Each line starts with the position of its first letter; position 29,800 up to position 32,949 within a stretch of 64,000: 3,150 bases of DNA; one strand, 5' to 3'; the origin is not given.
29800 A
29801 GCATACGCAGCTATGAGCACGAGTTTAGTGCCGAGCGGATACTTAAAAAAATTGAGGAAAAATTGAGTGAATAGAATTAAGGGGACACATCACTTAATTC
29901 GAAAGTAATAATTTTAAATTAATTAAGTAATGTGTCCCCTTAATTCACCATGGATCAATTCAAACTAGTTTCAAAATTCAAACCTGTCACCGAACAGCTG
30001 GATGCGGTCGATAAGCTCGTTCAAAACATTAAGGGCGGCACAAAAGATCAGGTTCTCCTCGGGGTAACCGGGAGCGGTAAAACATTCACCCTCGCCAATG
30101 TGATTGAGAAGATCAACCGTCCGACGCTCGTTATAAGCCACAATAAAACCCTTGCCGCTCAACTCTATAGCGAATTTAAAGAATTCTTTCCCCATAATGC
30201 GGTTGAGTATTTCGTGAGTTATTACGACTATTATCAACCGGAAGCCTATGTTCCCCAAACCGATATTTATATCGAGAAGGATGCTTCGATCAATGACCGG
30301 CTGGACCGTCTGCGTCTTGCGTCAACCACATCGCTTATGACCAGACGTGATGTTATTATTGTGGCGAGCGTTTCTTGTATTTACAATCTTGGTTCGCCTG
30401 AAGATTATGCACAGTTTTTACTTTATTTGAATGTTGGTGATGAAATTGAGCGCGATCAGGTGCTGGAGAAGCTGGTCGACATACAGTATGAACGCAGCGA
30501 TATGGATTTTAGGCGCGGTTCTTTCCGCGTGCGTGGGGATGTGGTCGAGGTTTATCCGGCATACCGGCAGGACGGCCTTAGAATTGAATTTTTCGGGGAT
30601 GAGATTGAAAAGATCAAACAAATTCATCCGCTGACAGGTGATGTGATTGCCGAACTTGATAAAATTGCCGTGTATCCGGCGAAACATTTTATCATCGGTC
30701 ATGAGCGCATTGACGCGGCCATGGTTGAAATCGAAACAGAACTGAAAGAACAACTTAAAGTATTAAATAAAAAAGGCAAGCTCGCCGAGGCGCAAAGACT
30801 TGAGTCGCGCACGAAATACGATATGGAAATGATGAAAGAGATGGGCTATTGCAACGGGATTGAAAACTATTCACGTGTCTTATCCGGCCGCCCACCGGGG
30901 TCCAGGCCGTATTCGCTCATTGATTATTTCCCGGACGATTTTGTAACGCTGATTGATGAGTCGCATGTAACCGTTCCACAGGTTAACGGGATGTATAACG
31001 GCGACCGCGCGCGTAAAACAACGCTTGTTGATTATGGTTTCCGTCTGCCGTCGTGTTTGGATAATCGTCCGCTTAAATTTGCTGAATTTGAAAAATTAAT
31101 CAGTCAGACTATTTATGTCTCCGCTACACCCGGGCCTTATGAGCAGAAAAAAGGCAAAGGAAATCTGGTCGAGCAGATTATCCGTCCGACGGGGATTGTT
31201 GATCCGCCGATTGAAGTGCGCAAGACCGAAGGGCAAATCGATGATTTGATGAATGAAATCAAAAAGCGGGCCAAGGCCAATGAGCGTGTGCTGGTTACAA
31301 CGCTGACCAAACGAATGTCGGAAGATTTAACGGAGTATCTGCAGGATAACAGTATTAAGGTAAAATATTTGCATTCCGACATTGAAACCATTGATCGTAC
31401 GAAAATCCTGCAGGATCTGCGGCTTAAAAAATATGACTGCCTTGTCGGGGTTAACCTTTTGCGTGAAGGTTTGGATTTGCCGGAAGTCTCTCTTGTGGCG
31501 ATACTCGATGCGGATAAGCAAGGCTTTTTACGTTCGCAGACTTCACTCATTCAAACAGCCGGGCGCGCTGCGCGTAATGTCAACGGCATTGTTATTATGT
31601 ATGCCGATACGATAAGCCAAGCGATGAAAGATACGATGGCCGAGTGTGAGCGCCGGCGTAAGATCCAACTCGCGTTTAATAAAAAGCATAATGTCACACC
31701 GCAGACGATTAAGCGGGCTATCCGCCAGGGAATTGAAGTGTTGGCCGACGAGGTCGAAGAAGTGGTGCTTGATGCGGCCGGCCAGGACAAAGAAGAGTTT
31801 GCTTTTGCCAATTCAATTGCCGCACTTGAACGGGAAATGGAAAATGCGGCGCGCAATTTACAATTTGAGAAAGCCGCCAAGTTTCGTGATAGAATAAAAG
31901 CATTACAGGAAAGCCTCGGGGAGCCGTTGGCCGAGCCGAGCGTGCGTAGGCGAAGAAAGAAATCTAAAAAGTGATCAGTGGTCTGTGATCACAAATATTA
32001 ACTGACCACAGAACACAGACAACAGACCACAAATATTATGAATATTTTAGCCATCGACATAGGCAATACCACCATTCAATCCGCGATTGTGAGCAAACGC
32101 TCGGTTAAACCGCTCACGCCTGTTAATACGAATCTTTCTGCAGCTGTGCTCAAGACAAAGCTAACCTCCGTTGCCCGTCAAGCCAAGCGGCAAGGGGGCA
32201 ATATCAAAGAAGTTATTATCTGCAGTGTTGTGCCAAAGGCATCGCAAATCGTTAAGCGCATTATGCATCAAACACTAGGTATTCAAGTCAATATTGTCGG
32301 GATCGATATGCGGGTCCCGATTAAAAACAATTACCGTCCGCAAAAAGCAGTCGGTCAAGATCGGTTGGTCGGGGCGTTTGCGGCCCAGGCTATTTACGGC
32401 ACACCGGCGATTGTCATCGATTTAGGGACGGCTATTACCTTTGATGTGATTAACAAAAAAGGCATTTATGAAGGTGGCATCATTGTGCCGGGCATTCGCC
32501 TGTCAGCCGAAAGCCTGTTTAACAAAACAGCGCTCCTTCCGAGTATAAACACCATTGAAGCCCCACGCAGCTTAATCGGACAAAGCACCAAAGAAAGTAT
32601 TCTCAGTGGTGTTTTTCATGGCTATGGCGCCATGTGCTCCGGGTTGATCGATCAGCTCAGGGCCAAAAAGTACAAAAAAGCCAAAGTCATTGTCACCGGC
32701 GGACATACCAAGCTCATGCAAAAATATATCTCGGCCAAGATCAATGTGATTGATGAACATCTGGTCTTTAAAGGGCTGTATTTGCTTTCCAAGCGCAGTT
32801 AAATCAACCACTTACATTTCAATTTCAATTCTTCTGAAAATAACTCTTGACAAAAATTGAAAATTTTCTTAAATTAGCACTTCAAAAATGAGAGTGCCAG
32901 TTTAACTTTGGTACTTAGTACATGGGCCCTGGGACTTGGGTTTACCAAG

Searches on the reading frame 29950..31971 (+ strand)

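Call 64: search_protein_families(library=pfam, proteins=[window:29950-31971:+], max_evalue=0.001)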
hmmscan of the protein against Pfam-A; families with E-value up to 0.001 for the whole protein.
window:29950-31971:+ (674 aa): 7 families
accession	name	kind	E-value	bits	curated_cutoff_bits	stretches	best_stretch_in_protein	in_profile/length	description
PF17757.6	UvrB_inter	-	2.8e-36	123.9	22.9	1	158-247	1-91/91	UvrB interaction domain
PF00271.37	Helicase_C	-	1.4e-20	74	23.5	1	430-543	3-109/110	Helicase conserved C-terminal domain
PF12344.14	UvrB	-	2.1e-18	66.3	27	1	550-592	1-43/43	Ultra-violet resistance protein B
PF04851.21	ResIII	-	3.4e-12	47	22.5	1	10-118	2-114/164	Type III restriction enzyme, res subunit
PF02151.25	UVR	-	7e-11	41.9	21.5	1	621-654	2-35/36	UvrB/uvrC motif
PF00270.35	DEAD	-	8.1e-07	29.4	26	1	25-90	9-81/167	DEAD/DEAH box helicase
PF03592.21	Terminase_2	-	1.6e-05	26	26.1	0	165-284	61-130/141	Terminase small subunit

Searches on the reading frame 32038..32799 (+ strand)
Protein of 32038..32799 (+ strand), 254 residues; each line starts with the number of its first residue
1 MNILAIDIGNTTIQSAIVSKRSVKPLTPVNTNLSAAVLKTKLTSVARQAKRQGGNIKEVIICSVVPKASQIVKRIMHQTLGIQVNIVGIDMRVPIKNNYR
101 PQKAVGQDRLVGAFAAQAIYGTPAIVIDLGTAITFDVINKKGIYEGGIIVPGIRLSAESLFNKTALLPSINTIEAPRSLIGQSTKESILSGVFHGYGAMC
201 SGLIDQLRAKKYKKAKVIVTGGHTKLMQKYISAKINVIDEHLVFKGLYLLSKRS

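Call 64: search_protein_families(library=pfam, proteins=[window:32038-32799:+], max_evalue=0.001)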
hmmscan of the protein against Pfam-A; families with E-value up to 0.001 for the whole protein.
window:32038-32799:+ (254 aa): 1 family
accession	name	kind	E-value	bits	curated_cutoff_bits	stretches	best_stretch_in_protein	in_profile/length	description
PF03309.20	Pan_kinase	-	1.2e-53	182.5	24.7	1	3-205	1-204/205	Type III pantothenate kinase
